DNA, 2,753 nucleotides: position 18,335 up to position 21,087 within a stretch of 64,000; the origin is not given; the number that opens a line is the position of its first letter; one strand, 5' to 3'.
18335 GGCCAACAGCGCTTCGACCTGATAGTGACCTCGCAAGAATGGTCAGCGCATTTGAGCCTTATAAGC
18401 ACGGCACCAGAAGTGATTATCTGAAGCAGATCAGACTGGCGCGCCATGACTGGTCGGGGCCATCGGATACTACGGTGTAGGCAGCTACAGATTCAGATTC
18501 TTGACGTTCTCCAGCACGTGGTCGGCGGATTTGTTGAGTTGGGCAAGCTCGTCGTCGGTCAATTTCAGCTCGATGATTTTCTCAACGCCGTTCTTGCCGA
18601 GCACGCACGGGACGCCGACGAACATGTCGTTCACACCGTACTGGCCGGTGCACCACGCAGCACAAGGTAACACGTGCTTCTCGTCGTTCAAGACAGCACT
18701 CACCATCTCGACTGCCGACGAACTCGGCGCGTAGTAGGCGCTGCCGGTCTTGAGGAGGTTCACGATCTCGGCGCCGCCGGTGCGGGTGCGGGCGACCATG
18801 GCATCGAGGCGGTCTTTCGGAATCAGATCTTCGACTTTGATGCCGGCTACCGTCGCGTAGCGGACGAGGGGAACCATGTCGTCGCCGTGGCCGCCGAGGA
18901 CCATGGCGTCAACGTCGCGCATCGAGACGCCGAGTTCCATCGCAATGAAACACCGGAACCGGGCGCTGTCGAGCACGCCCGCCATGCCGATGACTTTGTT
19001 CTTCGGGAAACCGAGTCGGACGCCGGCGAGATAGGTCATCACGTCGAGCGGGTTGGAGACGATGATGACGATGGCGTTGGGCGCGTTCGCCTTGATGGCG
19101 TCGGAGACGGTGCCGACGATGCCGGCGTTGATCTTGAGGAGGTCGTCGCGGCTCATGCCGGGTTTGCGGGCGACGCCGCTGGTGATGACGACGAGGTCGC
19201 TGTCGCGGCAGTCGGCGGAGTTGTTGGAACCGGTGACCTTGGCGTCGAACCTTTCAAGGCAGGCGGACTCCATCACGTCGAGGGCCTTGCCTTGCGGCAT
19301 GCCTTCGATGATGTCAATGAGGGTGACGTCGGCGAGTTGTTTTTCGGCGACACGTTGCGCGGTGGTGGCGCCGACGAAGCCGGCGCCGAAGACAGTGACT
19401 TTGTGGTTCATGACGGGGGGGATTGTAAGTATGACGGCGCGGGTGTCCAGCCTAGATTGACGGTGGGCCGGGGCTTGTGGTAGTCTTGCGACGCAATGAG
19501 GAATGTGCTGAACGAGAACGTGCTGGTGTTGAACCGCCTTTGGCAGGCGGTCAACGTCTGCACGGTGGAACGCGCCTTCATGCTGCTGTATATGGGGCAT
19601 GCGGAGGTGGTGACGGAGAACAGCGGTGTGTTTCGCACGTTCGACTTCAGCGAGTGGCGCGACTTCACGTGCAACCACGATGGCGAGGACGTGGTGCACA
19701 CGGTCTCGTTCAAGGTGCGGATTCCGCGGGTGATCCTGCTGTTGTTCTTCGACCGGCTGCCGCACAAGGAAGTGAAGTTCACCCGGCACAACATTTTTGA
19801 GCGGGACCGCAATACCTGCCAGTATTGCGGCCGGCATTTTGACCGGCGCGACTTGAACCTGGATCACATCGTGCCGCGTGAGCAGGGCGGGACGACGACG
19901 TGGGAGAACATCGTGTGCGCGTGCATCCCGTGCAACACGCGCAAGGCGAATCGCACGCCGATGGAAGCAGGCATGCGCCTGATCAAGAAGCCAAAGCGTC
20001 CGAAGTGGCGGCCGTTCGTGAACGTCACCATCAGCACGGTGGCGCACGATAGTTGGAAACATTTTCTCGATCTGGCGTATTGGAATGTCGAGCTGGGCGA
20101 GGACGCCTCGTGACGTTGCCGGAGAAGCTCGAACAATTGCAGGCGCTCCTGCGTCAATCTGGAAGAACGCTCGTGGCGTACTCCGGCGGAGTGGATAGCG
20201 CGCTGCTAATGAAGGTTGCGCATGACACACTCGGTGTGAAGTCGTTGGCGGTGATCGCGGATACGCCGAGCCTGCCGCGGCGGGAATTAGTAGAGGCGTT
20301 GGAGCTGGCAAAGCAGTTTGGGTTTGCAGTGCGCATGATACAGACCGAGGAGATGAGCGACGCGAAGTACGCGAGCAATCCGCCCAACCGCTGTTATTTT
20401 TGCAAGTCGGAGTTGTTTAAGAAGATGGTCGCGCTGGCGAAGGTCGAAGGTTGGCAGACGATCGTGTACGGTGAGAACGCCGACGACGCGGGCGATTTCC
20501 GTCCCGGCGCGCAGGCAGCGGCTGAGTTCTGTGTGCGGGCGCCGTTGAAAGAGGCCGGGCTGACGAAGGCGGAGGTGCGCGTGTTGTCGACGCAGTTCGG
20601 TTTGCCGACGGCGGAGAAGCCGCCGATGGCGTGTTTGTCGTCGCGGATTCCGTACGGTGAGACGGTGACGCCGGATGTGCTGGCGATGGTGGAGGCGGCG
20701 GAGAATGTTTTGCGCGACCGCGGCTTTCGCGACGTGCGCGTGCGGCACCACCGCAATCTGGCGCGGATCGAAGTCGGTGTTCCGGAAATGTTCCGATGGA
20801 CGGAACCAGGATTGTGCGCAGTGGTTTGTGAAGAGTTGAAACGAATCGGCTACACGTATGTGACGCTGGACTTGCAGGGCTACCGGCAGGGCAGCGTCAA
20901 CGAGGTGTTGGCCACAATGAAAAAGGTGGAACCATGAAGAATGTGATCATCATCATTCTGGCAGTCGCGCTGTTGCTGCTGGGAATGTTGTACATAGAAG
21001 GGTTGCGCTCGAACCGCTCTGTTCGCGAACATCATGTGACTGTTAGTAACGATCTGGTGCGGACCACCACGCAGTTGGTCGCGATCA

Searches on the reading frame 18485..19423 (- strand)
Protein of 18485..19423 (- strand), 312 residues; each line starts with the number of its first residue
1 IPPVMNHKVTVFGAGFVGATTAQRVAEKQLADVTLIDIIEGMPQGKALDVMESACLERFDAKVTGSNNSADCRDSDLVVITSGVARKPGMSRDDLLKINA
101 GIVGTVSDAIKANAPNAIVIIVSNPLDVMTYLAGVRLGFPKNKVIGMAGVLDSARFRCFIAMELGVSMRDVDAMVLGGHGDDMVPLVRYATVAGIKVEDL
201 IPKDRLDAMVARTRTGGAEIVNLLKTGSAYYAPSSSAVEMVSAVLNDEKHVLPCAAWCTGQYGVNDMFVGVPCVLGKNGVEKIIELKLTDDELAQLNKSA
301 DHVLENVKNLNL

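Call 9: search_protein_families(library=pfam, proteins=[window:18485-19423:-], max_evalue=0.1)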
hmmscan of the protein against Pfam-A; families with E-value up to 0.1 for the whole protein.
window:18485-19423:- (312 aa): 9 families
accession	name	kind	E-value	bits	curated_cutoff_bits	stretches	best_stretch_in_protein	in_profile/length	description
PF00056.29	Ldh_1_N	-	2.6e-39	134.9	27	1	8-146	2-141/141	lactate/malate dehydrogenase, NAD binding domain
PF02866.23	Ldh_1_C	-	8.1e-35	120.8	22.6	1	151-308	3-168/174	lactate/malate dehydrogenase, alpha/beta C-terminal domain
PF03721.20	UDPG_MGDP_dh_N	-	0.00014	22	27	1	8-44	2-41/187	UDP-glucose/GDP-mannose dehydrogenase family, NAD binding domain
PF02737.24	3HCDH_N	-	0.005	17.2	22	1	8-44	1-36/180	3-hydroxyacyl-CoA dehydrogenase, NAD binding domain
PF01262.27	AlaDh_PNT_C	-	0.012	15.5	23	1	2-81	24-99/214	Alanine dehydrogenase/PNT, C-terminal domain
PF01266.30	DAO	-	0.018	15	27.9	1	8-37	1-29/353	FAD dependent oxidoreductase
PF13241.12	NAD_binding_7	-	0.022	15.8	22.1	1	6-80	7-67/104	Putative NAD(P)-binding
PF06690.17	HcgC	-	0.058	13.4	31.4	1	6-98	43-118/248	FeGP cofactor biosynthesis protein, methyltransferase HcgC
PF02056.22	Glyco_hydro_4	-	0.092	12.7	23.2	0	106-147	127-166/183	Family 4 glycosyl hydrolase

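Call 78: list_cluster_members(proteins=[window:18485-19411:-, window:12534-15542:+, window:21644-22426:+])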
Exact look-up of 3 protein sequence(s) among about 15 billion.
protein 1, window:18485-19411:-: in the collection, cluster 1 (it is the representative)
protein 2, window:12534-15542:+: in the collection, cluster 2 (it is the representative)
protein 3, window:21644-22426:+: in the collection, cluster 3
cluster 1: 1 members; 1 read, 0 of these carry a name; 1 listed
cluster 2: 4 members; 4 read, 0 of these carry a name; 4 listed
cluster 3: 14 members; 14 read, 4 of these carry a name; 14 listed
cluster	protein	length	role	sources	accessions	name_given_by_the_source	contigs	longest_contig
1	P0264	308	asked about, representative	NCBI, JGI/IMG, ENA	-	-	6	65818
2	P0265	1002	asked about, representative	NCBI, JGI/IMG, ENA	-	-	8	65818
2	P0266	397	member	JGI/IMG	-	-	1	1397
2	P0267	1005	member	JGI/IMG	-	-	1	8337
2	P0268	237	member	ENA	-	-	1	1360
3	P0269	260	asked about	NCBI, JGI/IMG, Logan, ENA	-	-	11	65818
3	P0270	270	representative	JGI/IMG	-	thiazole synthase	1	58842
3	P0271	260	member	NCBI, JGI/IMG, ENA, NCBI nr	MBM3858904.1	MAG: thiazole synthase [Verrucomicrobia bacterium] | thiazole synthase [Verrucomicrobiota bacterium]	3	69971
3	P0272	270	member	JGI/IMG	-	thiazole synthase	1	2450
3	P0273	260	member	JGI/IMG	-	thiazole synthase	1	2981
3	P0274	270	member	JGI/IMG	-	-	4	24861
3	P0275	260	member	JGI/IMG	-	-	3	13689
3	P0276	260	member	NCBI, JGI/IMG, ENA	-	-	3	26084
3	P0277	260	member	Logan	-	-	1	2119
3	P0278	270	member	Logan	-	-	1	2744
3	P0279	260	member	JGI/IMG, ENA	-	-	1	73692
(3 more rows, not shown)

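Call 79: find_encoding_contigs(protein=P0271, flank=10000, max_places=3)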
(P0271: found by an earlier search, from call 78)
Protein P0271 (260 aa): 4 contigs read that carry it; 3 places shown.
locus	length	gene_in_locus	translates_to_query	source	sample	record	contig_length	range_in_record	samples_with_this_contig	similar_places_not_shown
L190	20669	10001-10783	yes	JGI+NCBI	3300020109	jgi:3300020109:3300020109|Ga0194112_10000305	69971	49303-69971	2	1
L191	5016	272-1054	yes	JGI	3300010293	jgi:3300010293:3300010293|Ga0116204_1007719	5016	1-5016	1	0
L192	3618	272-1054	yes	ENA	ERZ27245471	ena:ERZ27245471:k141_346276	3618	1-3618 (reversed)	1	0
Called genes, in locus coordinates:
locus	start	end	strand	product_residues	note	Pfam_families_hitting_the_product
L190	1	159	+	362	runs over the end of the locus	-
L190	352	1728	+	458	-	PF12708:Pect-lyase_RHGA_epim, PF00295:Glyco_hydro_28, PF13229:Beta_helix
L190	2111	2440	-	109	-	PF01909:NTP_transf_2, PF18765:Polbeta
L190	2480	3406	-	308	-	PF00056:Ldh_1_N, PF03721:UDPG_MGDP_dh_N (weak), PF02866:Ldh_1_C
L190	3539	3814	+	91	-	-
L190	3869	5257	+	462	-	-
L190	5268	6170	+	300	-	PF01297:ZnuA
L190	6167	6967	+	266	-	PF00005:ABC_tran, PF02463:SMC_N (faint), PF13304:AAA_21 (weak)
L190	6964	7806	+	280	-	PF00950:ABC-3, PF01032:FecCD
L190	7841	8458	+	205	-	PF01844:HNH, PF14279:HNH_5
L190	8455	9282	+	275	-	PF02540:NAD_synthase (weak)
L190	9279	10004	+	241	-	-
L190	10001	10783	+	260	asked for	PF05690:ThiG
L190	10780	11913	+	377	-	PF04055:Radical_SAM, PF06968:BATS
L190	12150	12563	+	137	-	PF12092:DUF3568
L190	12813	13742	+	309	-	PF00698:Acyl_transf_1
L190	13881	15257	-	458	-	-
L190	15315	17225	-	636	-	PF13428:TPR_14 (faint), PF04932:Wzy_C, PF07719:TPR_2 (faint), PF13432:TPR_16 (faint), PF14559:TPR_19 (faint)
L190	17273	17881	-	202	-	PF02563:Poly_export, PF10531:SLBB, PF22461:SLBB_2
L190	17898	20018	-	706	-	PF02706:Wzz, PF13807:GNVR (weak), PF01656:CbiA, PF10609:ParA, PF13614:AAA_31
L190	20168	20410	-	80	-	PF04845:PurA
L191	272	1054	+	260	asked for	PF05690:ThiG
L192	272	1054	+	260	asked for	PF05690:ThiG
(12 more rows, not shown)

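Call 80: find_encoding_contigs(protein=P0279, flank=10000, max_places=2)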
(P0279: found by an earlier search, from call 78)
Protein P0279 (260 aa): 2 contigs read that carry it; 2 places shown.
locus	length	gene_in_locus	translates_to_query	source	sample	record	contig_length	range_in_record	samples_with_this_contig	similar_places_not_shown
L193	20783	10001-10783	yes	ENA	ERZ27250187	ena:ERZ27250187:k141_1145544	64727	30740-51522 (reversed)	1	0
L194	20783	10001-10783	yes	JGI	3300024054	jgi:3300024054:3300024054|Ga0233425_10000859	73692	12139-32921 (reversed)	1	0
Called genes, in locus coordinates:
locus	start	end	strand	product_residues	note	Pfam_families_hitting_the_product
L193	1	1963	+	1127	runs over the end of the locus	PF02985:HEAT (faint), PF00754:F5_F8_type_C, PF22633:F5_F8_type_C_2, PF03130:HEAT_PBS (faint), PF13646:HEAT_2, PF07676:PD40 (faint), PF18582:HZS_alpha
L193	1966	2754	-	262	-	PF00754:F5_F8_type_C (faint), PF25900:PAPPA (weak)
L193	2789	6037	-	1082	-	PF17757:UvrB_inter, PF02559:CarD_TRCF_RID, PF00270:DEAD, PF00271:Helicase_C, PF03461:TRCF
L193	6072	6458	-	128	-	PF05168:HEPN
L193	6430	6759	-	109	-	PF01909:NTP_transf_2, PF18765:Polbeta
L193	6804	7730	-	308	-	PF00056:Ldh_1_N, PF02866:Ldh_1_C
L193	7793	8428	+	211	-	PF01844:HNH, PF14279:HNH_5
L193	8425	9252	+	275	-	-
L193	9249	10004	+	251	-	-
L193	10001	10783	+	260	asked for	PF05690:ThiG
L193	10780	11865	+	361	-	PF04055:Radical_SAM, PF06968:BATS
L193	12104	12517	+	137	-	PF12092:DUF3568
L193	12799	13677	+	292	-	PF00698:Acyl_transf_1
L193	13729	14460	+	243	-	PF00106:adh_short, PF08659:KR, PF13561:adh_short_C2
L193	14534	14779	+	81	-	PF00550:PP-binding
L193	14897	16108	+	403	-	PF00109:ketoacyl-synt, PF02801:Ketoacyl-synt_C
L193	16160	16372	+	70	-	PF01197:Ribosomal_L31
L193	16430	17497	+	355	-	PF03462:PCRF, PF00472:RF-1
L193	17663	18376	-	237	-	PF00041:fn3 (faint)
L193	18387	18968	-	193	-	-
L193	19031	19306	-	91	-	-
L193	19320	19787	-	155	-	-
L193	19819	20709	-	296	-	-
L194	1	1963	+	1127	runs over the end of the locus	PF00754:F5_F8_type_C, PF22633:F5_F8_type_C_2, PF03130:HEAT_PBS (faint), PF13646:HEAT_2, PF07676:PD40 (faint), PF18582:HZS_alpha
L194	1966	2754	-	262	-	PF25900:PAPPA (weak), PF00754:F5_F8_type_C (weak)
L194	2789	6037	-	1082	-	PF17757:UvrB_inter, PF02559:CarD_TRCF_RID, PF00270:DEAD, PF00271:Helicase_C, PF03461:TRCF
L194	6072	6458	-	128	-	PF05168:HEPN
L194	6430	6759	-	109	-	PF01909:NTP_transf_2, PF18765:Polbeta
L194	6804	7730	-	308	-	PF00056:Ldh_1_N, PF02866:Ldh_1_C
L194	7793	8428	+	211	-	PF01844:HNH, PF14279:HNH_5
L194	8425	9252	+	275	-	-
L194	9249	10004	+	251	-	-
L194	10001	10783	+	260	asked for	PF05690:ThiG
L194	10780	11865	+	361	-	PF04055:Radical_SAM, PF06968:BATS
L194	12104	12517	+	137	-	PF12092:DUF3568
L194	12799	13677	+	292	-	PF00698:Acyl_transf_1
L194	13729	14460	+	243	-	PF00106:adh_short, PF08659:KR, PF13561:adh_short_C2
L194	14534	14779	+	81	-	PF00550:PP-binding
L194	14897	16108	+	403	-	PF00109:ketoacyl-synt, PF02801:Ketoacyl-synt_C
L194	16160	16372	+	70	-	PF01197:Ribosomal_L31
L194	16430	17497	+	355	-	PF03462:PCRF, PF00472:RF-1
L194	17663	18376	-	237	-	PF00041:fn3 (faint)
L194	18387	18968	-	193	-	-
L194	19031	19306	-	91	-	-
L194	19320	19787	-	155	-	-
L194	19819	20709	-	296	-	-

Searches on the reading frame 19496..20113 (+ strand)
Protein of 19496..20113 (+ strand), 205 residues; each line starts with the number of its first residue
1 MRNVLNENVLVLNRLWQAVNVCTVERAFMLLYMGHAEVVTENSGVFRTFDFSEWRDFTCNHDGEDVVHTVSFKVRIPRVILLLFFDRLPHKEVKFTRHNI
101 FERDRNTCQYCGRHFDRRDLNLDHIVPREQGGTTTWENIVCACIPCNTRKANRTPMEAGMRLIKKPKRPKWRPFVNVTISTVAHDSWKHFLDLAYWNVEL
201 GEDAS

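Call 9: search_protein_families(library=pfam, proteins=[window:19496-20113:+], max_evalue=0.1)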
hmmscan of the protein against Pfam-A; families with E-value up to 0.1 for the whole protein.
window:19496-20113:+ (205 aa): 4 families
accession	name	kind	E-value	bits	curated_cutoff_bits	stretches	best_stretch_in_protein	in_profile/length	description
PF01844.29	HNH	-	5e-15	55.8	21.4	1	108-153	1-47/47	HNH endonuclease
PF14279.12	HNH_5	-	1.3e-14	54.3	27.5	1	108-161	1-54/56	HNH endonuclease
PF13395.12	HNH_4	-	0.00037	20.8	22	1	108-155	1-53/54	HNH endonuclease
PF00096.32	zf-C2H2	-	0.064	14.2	25.2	0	107-125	2-20/23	Zinc finger, C2H2 type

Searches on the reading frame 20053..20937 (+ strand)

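Call 9: search_protein_families(library=pfam, proteins=[window:20053-20937:+], max_evalue=0.1)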
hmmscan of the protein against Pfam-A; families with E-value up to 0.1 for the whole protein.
window:20053-20937:+ (294 aa): 5 families
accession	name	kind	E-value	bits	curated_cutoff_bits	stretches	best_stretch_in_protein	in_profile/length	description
PF02540.23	NAD_synthase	-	2.7e-05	23.9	21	1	40-104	22-87/242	NAD synthase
PF00764.25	Arginosuc_synth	-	0.0038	17.7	27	1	40-93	3-55/162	Arginosuccinate synthase N-terminal HUP domain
PF01171.26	ATP_bind_3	-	0.029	14.6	27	1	39-61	2-24/182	PP-loop family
PF20335.4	DUF6630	-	0.03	15.1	27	0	20-92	101-154/158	Domain of unknown function (DUF6630)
PF06508.19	QueC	-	0.052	13.5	22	0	39-101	2-63/210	Queuosine biosynthesis protein QueC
